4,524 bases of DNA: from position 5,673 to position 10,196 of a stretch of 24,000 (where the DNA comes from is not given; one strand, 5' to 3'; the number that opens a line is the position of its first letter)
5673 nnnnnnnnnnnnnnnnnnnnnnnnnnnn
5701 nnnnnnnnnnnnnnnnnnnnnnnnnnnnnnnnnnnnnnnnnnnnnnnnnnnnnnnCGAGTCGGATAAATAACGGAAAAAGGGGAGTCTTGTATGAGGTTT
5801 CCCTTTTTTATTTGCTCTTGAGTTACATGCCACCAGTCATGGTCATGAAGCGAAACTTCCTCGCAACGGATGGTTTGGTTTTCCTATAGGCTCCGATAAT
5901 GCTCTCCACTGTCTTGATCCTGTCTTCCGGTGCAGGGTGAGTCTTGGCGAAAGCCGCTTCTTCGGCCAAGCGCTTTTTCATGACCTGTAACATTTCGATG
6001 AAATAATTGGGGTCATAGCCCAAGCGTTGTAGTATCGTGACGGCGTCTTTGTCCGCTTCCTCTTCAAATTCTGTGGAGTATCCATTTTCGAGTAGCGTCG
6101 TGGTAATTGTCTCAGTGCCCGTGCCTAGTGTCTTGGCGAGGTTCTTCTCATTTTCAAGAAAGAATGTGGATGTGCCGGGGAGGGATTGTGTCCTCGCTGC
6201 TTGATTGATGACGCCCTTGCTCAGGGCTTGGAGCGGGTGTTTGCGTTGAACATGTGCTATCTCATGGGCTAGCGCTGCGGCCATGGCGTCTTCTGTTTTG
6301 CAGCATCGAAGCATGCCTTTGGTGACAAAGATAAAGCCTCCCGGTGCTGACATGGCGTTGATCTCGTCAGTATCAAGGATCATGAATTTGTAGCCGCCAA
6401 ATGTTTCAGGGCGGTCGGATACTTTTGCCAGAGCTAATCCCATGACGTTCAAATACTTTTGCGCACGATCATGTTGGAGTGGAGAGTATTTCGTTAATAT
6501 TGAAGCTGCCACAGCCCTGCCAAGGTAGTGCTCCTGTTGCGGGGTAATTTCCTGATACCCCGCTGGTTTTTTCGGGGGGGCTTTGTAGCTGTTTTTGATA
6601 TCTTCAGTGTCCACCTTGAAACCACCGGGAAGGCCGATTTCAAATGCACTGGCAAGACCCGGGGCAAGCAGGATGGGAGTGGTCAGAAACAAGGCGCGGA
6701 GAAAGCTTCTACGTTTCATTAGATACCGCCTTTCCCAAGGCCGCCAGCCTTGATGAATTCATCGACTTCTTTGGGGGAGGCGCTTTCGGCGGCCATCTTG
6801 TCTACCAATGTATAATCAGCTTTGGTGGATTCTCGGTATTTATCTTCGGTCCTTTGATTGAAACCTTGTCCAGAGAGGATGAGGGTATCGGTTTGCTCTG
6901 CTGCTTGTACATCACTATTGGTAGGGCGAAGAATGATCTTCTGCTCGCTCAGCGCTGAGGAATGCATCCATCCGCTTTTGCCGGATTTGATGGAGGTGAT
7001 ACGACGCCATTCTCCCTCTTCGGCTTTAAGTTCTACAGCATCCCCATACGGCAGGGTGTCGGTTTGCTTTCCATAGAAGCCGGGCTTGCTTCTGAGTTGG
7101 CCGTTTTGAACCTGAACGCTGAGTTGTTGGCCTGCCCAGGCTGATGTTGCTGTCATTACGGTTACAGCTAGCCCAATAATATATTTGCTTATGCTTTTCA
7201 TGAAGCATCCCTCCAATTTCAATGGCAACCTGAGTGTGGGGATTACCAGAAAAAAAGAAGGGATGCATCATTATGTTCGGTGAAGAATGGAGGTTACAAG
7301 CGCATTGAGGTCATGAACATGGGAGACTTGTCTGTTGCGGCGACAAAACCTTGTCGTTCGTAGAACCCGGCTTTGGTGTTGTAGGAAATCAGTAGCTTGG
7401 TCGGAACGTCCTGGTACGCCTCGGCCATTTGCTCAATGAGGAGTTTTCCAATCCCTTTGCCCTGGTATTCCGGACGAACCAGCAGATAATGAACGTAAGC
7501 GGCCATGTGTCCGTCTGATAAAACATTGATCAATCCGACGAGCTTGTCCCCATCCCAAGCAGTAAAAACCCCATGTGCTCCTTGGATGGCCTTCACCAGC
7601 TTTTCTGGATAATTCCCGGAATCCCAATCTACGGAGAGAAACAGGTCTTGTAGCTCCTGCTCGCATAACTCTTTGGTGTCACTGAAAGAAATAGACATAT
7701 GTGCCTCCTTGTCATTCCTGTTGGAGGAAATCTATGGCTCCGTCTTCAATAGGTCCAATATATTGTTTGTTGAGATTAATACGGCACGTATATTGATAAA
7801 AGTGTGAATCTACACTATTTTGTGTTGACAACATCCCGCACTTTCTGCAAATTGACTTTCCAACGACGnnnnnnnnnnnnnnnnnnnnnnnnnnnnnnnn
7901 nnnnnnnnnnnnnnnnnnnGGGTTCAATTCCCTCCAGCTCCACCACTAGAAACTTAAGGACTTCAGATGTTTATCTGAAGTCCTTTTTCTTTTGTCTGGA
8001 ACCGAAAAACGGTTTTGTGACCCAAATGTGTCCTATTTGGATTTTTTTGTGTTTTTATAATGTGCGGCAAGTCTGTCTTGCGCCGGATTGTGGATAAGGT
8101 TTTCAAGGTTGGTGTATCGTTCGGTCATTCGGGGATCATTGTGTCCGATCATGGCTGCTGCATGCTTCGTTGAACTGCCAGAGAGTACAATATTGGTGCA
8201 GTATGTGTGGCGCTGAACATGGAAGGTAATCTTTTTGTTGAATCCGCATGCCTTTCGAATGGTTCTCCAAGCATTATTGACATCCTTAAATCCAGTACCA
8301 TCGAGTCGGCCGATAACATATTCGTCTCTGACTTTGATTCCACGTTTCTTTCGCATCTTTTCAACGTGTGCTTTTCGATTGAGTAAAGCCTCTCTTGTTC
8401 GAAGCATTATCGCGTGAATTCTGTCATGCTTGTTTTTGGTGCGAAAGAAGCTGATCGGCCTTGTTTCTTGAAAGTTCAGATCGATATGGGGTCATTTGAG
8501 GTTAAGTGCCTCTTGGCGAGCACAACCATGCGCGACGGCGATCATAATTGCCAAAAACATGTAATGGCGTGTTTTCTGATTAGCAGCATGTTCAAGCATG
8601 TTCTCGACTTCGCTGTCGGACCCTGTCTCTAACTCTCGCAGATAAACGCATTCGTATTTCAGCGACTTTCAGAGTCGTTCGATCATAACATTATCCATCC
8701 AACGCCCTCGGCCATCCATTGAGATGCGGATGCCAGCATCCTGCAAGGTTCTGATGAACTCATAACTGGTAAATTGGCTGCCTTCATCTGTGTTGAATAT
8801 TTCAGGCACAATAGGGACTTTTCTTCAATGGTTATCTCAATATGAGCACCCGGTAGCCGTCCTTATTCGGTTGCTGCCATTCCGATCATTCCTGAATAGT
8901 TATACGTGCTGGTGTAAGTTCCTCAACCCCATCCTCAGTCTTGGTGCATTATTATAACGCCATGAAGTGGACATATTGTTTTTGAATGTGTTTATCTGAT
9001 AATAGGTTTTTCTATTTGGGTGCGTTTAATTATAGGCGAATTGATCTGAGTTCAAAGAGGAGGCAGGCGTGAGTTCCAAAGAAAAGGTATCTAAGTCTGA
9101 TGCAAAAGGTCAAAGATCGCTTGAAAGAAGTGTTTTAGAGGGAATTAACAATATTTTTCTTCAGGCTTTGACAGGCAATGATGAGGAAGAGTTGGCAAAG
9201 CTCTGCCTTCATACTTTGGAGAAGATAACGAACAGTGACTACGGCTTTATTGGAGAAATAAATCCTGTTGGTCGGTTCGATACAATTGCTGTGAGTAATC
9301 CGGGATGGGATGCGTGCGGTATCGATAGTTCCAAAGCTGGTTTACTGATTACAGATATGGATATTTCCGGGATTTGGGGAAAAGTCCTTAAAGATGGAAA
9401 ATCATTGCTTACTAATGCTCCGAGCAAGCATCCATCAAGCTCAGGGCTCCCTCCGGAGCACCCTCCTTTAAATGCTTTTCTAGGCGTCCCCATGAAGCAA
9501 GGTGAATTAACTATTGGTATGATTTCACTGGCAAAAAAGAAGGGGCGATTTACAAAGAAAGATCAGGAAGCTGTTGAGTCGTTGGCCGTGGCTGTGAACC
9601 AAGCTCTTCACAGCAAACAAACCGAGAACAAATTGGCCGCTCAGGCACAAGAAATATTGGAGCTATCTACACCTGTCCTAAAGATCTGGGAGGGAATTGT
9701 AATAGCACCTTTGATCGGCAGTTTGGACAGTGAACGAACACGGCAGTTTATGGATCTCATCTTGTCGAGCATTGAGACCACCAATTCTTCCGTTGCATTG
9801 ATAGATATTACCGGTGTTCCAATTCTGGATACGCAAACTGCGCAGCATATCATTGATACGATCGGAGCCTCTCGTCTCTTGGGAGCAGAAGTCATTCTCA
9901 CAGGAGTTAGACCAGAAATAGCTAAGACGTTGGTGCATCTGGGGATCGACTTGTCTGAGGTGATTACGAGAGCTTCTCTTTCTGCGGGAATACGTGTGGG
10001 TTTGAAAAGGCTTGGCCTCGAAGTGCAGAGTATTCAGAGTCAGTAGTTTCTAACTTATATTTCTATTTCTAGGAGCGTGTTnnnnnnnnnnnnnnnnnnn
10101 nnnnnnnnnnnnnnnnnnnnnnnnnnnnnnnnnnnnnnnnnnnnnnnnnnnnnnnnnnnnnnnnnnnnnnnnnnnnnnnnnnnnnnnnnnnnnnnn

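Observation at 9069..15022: Sigma-factor-less stressosome operon with GAF- and PocR-type RsbR sensors ending in a histidine kinase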

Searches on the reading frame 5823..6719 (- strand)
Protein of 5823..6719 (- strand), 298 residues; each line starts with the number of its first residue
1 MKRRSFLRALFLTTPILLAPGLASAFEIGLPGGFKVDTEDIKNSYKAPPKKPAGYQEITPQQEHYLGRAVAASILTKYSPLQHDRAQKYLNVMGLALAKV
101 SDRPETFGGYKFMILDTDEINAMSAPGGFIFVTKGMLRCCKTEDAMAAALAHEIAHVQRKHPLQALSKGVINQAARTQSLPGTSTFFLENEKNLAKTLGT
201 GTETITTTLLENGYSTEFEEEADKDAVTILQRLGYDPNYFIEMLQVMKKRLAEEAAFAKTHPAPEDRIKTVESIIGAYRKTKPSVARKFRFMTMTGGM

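Call 27: search_protein_families(library=pfam, proteins=[window:5823-6719:-], max_evalue=0.001)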
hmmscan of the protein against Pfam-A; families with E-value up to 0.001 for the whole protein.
window:5823-6719:- (298 aa): 1 family
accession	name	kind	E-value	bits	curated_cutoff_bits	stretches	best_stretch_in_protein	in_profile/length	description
PF01435.24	Peptidase_M48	-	1.4e-26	93.9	20.3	1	86-274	3-185/186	Peptidase family M48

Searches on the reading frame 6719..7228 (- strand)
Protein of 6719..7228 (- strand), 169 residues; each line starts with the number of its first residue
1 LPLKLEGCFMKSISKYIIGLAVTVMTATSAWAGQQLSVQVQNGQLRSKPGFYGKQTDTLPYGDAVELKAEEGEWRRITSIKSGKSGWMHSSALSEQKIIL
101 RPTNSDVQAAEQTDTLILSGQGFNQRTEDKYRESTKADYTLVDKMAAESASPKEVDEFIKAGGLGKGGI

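Call 27: search_protein_families(library=pfam, proteins=[window:6719-7228:-], max_evalue=0.001)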
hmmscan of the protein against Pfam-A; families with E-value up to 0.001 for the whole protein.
window:6719-7228:- (169 aa): 1 family
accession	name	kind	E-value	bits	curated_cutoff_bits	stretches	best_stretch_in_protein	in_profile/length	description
PF08239.17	SH3_3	-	1.1e-08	35.6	27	1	44-94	4-54/54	Bacterial SH3 domain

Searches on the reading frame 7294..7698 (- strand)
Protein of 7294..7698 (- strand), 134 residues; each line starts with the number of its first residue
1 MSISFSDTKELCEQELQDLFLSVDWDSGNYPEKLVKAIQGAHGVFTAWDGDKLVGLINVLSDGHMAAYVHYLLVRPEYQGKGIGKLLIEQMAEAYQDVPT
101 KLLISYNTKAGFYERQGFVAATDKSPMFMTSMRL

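Call 27: search_protein_families(library=pfam, proteins=[window:7294-7698:-], max_evalue=0.001)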
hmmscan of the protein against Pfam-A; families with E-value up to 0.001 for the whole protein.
window:7294-7698:- (134 aa): 5 families
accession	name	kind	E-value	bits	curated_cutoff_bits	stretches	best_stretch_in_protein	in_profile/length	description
PF13508.13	Acetyltransf_7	-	1.6e-15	57.6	27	1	43-119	4-83/84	Acetyltransferase (GNAT) domain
PF13673.13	Acetyltransf_10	-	7.4e-15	55.5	23.6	1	31-122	19-111/128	Acetyltransferase (GNAT) domain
PF00583.31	Acetyltransf_1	-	7.9e-14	52.4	20.7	1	20-118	11-116/116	Acetyltransferase (GNAT) family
PF13527.13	Acetyltransf_9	-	1.5e-05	25.4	25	1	64-118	70-124/127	Acetyltransferase (GNAT) domain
PF13480.13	Acetyltransf_6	-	0.0008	20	22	1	32-95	60-124/143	Acetyltransferase (GNAT) domain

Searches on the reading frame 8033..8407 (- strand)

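Call 27: search_protein_families(library=pfam, proteins=[window:8033-8407:-], max_evalue=0.001)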
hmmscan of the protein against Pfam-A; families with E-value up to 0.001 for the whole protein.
window:8033-8407:- (124 aa): 1 family
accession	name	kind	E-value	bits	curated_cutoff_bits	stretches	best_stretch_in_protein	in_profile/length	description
PF00589.27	Phage_integrase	-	1.4e-11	44.9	27.1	1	41-102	108-169/172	Phage integrase family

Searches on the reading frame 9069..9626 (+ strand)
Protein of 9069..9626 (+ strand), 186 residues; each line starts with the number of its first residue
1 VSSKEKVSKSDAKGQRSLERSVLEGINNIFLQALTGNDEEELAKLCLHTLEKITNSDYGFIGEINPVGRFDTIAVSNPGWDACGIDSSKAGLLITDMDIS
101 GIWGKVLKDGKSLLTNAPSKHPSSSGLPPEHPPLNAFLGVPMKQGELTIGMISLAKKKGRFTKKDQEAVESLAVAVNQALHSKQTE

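Call 57: search_solved_structures(query=window:9069-9626:+, max_evalue=0.01, show_alignments=2)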
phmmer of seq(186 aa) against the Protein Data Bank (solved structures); distinct sequences matched with E-value up to 0.01: 7.
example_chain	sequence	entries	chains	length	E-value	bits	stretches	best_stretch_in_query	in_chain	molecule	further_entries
2y8h_A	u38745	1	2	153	9.5e-11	44.8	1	101-180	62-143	TWO COMPONENT SENSOR HISTIDINE KINASE DEVS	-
4ynr_A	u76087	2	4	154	1.2e-10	44.5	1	101-180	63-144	Redox sensor histidine kinase response regulator DevS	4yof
2y79_A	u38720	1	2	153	1.2e-10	44.4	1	101-180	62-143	REDOX SENSOR HISTIDINE KINASE RESPONSE REGULATOR DEVS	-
2w3d_A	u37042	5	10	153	1.2e-10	44.4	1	101-180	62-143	TWO COMPONENT SENSOR HISTIDINE KINASE DEVS (GAF FAMILY PROTEIN)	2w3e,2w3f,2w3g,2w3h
2vzw_A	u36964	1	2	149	3.2e-10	43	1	47-180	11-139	PROBABLE HISTIDINE KINASE RESPONSE REGULATOR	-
7udm_A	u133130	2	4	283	0.0085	18.9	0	6-53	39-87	Designed helical repeat protein (DHR) RPB_PLP1_R6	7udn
7udl_A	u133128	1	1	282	0.0096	18.7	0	6-54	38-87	Designed helical repeat protein (DHR) RPB_PLP1_R6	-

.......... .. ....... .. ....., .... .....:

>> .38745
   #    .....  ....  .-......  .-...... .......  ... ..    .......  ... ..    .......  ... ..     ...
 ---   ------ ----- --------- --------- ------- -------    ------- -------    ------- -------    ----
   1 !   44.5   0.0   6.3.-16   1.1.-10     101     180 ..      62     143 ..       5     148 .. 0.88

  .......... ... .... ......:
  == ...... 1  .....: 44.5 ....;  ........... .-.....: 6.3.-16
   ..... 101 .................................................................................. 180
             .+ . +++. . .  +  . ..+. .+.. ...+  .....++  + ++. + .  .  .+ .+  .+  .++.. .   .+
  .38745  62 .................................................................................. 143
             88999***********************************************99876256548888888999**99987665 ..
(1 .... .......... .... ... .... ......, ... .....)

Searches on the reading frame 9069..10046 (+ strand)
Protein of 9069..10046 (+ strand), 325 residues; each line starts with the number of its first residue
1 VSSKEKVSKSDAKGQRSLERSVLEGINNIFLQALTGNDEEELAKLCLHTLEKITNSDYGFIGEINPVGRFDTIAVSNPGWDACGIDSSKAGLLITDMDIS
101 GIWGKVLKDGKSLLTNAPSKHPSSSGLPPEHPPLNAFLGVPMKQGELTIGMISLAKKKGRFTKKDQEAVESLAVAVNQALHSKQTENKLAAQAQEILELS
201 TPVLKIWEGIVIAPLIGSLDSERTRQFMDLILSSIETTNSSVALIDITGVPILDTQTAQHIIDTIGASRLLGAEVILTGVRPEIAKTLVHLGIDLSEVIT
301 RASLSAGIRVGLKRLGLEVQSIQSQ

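Call 5: search_protein_families(library=pfam, proteins=[window:9069-10046:+], max_evalue=0.01)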
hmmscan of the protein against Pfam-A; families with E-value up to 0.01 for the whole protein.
window:9069-10046:+ (325 aa): 3 families
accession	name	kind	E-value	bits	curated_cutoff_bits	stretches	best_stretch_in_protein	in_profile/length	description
PF13185.12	GAF_2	-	3.4e-20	73.1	28.6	1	37-181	2-136/136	GAF domain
PF01740.26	STAS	-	3.2e-12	46.6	22.6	1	203-295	3-95/106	STAS domain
PF01590.32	GAF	-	1.2e-08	36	22.4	1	38-180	1-133/133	GAF domain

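Call 6: search_protein_families(library=ncbifam, proteins=[window:9069-10046:+], max_evalue=0.01)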
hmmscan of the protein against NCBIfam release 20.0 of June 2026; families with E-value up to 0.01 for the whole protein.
window:9069-10046:+ (325 aa): 2 families
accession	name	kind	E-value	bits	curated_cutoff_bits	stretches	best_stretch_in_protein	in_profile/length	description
NF052652.1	YtvA_fam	equivalog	2.2e-21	76.5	250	1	182-304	117-239/243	YtvA family blue-light photoreceptor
TIGR00377.1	ant_ant_sig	superfamily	0.00076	19.3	53.45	1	207-289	10-92/108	anti-sigma factor antagonist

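Call 9: search_solved_structures(query=window:9069-10046:+, max_evalue=0.01, show_alignments=3)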
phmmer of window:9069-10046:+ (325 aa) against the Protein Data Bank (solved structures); distinct sequences matched with E-value up to 0.01: 23.
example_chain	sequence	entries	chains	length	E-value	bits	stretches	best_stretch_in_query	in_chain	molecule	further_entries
9o3o_A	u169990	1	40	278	3.4e-29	105.2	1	185-313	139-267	STAS domain-containing protein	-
9o4r_A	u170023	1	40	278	3.6e-29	105.1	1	185-313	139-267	RsbR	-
9o5l_A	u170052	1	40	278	4.6e-29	104.8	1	185-313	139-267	STAS domain-containing protein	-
7b0u_A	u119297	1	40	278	6.7e-29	104.2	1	185-313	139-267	RsbR protein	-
6qcm_CD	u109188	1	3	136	1.1e-28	103.6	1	189-312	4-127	RsbR protein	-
9o3z_A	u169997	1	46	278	1.7e-28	102.9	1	185-313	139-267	RsbR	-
9o4h_A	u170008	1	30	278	2.3e-28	102.5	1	185-313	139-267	RsbR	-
6qcm_CB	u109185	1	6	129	3.5e-28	101.9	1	196-312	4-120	RsbR protein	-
6qcm_AB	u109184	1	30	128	4.6e-28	101.5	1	196-312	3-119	RsbR protein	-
7o0i_B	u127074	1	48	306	4.7e-27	98.2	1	181-322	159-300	Anti-anti-sigma factor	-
6qcm_AD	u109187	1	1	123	6.7e-21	78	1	189-287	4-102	RsbR protein,RsbR protein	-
6jhk_A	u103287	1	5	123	4.9e-16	62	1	201-315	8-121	RsbS negative regulator of sigma-B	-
6qcm_A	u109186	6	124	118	2.3e-15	59.8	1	201-312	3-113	RsbS protein | RsbT antagonist protein RsbS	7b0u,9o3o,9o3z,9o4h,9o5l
9o4r_a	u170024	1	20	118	3e-15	59.4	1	201-312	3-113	RsbT antagonist protein RsbS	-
2mwg_A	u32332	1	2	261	1.1e-14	57.6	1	177-309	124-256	Blue-light photoreceptor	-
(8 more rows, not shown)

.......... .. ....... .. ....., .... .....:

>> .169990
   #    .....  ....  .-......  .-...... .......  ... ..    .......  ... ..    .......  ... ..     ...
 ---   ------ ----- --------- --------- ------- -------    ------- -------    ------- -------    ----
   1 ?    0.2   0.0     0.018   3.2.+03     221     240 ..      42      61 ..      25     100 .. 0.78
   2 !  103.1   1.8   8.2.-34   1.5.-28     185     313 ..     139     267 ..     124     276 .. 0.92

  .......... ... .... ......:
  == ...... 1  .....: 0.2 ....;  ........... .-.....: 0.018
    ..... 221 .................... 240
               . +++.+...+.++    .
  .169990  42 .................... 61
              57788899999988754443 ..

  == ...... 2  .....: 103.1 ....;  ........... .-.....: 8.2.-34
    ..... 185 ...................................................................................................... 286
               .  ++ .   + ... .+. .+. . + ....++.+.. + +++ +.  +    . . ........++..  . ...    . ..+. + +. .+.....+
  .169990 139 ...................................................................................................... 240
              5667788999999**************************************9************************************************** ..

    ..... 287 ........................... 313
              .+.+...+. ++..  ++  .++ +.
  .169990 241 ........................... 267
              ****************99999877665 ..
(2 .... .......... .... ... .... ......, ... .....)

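Call 44: search_protein_families(library=pfam, alignment_id=A3, max_evalue=0.001)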
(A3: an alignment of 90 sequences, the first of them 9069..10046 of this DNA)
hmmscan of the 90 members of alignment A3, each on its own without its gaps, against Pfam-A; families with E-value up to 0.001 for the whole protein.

A. member 1, window:9069-10046:+ (325 aa): 3 families
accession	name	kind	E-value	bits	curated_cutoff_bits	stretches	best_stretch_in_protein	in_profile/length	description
PF13185.12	GAF_2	-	3.4e-20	73.1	28.6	1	37-181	2-136/136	GAF domain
PF01740.26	STAS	-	3.2e-12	46.6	22.6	1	203-295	3-95/106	STAS domain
PF01590.32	GAF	-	1.2e-08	36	22.4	1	38-180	1-133/133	GAF domain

B. families by the number of members that match (of 90 scanned): 22 families
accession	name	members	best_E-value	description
PF01740.26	STAS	90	4.8e-16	STAS domain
PF08448.16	PAS_4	55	9.6e-48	PAS fold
PF13426.13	PAS_9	53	3.5e-49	PAS domain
PF00989.32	PAS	53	3.2e-44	PAS fold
PF08447.18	PAS_3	48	5.7e-24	PAS fold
PF13466.11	STAS_2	44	2.9e-07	STAS domain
PF13188.13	PAS_8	31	2.8e-26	PAS domain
PF11563.14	Protoglobin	13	7.3e-43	Protoglobin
PF13185.12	GAF_2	13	1.4e-24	GAF domain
PF24820.1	Diguanyl_cycl_sensor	13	1.4e-12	Diguanylate cyclase-like sensor domain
PF01590.32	GAF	13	8.2e-09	GAF domain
PF13596.12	PAS_10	6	2.8e-08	PAS domain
PF12860.13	PAS_7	3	8.7e-07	PAS fold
PF10114.15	PocR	2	4.1e-50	Sensory domain found in PocR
PF08670.17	MEKHLA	2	1.4e-05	MEKHLA domain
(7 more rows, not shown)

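Call 61: find_homologous_proteins(query=window:9069-10046:+, max_evalue=1e-10)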
Query window:9069-10046:+ (325 aa): 3474 proteins with E <= 1e-10 among 8000 candidates; the best 120 are listed.
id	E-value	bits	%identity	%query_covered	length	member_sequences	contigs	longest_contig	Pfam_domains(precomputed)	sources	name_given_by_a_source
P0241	1.9e-203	692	100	100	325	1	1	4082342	PF01740.27,PF13185.13,PF01590.33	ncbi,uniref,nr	ncbi:GAF domain-containing protein [Pseudodesulfovibrio sp. zrk46]|uniref:GAF domain-containing prot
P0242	7.5e-138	477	68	99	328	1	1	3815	PF01740.27,PF13185.13,PF01590.33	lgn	-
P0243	8.1e-137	473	69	98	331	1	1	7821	PF01740.27,PF13185.13,PF01590.33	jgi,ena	-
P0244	1.6e-136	472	68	98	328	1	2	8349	PF01740.27,PF13185.13,PF01590.33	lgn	-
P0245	9.5e-136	470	67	96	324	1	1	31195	PF01740.27,PF13185.13,PF01590.33,PF13466.13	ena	-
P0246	2.3e-134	465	70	94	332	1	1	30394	PF01740.27,PF13185.13,PF01590.33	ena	-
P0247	7.4e-130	451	66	93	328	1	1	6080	PF01740.27,PF13185.13,PF01590.33,PF13466.13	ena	-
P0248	1.5e-118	413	61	96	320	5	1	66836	PF01740.27,PF13185.13,PF01590.33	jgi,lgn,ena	-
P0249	5.7e-117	408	62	93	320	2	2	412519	PF01740.27,PF13185.13,PF01590.33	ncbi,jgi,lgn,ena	-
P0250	7.7e-115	401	61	89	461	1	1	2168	PF13426.14,PF01740.27,PF13185.13,PF08448.17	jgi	jgi:PAS domain S-box-containing protein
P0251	6.8e-114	398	56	99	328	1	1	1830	PF01740.27,PF13185.13,PF01590.33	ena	-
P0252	6.1e-113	395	57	97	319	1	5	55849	PF01740.27,PF13185.13,PF01590.33,PF13466.13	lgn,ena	-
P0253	6.3e-113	395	57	93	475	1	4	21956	PF13596.13,PF13426.14,PF01740.27,PF13185.13,PF01590.33,PF08448.17,PF00989.32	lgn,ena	-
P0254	8.1e-113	395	56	95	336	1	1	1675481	PF01740.27,PF13185.13,PF01590.33,PF13466.13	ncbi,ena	-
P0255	1.7e-112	394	57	95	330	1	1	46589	PF01740.27,PF13185.13,PF01590.33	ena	-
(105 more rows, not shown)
